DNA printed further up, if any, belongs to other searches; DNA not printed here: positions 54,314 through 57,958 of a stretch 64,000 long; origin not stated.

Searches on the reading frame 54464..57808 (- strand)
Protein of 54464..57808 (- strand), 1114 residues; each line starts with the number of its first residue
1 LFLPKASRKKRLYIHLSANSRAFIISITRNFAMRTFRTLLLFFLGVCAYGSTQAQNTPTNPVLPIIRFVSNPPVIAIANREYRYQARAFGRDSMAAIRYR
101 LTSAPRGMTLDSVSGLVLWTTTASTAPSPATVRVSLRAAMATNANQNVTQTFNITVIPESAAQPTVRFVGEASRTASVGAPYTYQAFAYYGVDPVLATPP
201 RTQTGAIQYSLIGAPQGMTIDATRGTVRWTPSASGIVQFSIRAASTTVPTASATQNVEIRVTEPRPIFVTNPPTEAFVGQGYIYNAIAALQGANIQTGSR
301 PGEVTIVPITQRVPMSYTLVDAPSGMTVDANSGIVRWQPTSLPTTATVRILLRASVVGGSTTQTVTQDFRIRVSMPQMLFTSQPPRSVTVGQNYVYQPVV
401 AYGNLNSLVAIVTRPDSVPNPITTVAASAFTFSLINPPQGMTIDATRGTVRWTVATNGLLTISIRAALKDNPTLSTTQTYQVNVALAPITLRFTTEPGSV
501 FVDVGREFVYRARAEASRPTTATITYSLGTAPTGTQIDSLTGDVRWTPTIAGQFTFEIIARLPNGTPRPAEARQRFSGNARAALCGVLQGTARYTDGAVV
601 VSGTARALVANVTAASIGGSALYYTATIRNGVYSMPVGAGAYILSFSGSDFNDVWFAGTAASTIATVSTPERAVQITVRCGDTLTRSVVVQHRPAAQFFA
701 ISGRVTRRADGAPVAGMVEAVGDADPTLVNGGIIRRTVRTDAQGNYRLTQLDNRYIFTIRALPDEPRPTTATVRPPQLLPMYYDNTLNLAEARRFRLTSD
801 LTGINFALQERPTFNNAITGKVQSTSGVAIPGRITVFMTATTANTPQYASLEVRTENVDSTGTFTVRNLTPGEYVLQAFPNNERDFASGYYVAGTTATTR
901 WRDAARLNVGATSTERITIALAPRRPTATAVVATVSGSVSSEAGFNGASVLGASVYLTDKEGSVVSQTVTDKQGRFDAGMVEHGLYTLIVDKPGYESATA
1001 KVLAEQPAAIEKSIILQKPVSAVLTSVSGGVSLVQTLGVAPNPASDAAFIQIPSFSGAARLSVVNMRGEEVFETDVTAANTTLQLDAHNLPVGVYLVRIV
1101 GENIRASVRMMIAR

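Call 90: search_protein_families(library=pfam, proteins=[window:54464-57808:-], max_evalue=0.00001)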
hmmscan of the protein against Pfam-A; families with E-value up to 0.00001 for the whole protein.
window:54464-57808:- (1114 aa): 7 families
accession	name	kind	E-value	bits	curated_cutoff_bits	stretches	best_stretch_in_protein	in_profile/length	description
PF05345.18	He_PIG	-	8e-19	68.3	24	0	182-262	14-96/96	Putative Ig domain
PF13620.12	CarboxypepD_reg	-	9.2e-17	61.6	32.3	1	934-1005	1-72/82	Carboxypeptidase regulatory-like domain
PF24908.1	Ig_SIBA-E_2nd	-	5.1e-13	49.6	27.8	0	423-465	30-71/117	Integrin beta-like protein A-E, second Ig-like domain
PF18962.6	Por_Secre_tail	-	5.2e-11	43.1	27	1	1041-1110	3-73/75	Secretion system C-terminal sorting domain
PF13715.12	CarbopepD_reg_2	-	2.8e-09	37.3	32.2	0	936-1017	2-77/88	CarboxypepD_reg-like domain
PF17210.9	SdrD_B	-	7.8e-08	32.9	29.7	0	949-1000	23-74/112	SdrD B-like domain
PF17802.7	SpaA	-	2.9e-06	27.8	23.1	0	848-877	31-57/91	Prealbumin-like fold domain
